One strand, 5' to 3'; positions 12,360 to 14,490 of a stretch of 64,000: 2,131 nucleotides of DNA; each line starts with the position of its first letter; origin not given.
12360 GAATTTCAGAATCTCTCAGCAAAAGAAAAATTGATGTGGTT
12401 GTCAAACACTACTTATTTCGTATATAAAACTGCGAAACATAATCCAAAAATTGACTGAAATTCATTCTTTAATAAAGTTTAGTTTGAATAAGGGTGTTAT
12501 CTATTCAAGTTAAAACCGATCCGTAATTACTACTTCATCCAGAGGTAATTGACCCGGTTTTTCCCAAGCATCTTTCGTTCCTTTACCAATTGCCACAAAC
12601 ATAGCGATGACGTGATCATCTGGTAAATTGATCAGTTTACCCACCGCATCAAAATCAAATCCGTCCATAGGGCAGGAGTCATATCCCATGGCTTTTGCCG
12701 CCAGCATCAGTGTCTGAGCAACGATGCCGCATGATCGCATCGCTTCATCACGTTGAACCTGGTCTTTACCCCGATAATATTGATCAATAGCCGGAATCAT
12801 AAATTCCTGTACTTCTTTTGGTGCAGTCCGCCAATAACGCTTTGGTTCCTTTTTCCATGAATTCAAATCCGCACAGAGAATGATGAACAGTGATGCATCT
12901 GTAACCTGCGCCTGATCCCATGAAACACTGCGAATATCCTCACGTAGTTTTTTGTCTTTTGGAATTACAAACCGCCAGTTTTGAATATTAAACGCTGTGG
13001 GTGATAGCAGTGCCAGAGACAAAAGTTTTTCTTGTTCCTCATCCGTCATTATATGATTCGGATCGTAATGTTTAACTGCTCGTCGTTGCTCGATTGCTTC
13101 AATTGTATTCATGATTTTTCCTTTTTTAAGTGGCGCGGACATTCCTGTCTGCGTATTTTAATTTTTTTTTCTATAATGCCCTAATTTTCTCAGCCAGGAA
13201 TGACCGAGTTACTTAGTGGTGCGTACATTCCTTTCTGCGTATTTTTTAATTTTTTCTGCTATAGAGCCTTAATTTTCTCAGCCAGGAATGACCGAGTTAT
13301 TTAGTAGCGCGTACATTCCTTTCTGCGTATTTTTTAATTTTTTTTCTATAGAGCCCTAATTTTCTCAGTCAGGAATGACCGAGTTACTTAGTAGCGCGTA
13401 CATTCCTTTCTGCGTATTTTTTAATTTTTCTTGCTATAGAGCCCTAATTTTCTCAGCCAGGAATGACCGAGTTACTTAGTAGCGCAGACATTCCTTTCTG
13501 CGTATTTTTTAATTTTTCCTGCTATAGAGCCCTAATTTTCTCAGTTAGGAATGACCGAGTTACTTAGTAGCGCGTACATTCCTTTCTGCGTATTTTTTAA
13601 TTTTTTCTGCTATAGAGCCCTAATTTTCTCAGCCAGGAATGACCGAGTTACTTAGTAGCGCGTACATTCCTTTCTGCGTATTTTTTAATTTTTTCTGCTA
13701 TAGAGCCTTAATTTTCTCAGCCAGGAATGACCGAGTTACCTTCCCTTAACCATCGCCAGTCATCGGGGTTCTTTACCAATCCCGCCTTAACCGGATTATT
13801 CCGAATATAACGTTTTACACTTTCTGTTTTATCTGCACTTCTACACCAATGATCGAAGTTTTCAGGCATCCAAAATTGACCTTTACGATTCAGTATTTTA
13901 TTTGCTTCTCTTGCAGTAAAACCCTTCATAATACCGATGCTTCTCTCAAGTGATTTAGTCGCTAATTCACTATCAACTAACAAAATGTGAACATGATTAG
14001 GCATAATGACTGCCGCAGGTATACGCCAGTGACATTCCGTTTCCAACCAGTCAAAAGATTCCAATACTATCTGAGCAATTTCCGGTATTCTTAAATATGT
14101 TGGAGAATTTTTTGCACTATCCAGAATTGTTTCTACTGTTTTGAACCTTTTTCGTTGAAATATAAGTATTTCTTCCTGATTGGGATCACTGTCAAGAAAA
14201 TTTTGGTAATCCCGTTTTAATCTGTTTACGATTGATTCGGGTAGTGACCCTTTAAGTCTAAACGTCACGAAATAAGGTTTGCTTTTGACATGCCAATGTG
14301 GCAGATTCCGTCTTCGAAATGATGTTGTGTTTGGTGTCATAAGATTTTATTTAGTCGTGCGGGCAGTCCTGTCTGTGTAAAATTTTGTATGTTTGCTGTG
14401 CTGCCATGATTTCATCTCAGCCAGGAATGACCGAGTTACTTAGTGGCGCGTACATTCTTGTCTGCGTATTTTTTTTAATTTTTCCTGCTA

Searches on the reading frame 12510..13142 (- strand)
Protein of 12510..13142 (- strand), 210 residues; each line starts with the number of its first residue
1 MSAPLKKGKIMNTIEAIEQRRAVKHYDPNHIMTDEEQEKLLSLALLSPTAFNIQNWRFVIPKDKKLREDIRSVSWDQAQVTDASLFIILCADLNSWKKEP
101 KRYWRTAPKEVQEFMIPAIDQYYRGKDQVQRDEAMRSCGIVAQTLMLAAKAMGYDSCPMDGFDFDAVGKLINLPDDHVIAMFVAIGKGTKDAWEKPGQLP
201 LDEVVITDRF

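Call 11: search_protein_families(library=pfam, proteins=[window:12510-13142:-], max_evalue=0.001)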
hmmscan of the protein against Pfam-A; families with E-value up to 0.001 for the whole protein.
window:12510-13142:- (210 aa): 2 families
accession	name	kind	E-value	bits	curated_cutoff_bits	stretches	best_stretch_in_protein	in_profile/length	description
PF00881.29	Nitroreductase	-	1.1e-36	127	23.5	1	17-187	1-167/167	Nitroreductase family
PF14512.11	TM1586_NiRdase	-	1.1e-10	42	27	1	33-67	156-190/215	Putative TM nitroreductase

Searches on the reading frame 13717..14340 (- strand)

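Call 11: search_protein_families(library=pfam, proteins=[window:13717-14340:-], max_evalue=0.001)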
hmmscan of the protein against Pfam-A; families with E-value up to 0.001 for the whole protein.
window:13717-14340:- (207 aa): 1 family
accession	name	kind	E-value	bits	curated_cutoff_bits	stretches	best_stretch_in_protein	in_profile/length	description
PF01797.21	Y1_Tnp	-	1.4e-07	32.1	23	1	88-182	24-121/121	Transposase IS200 like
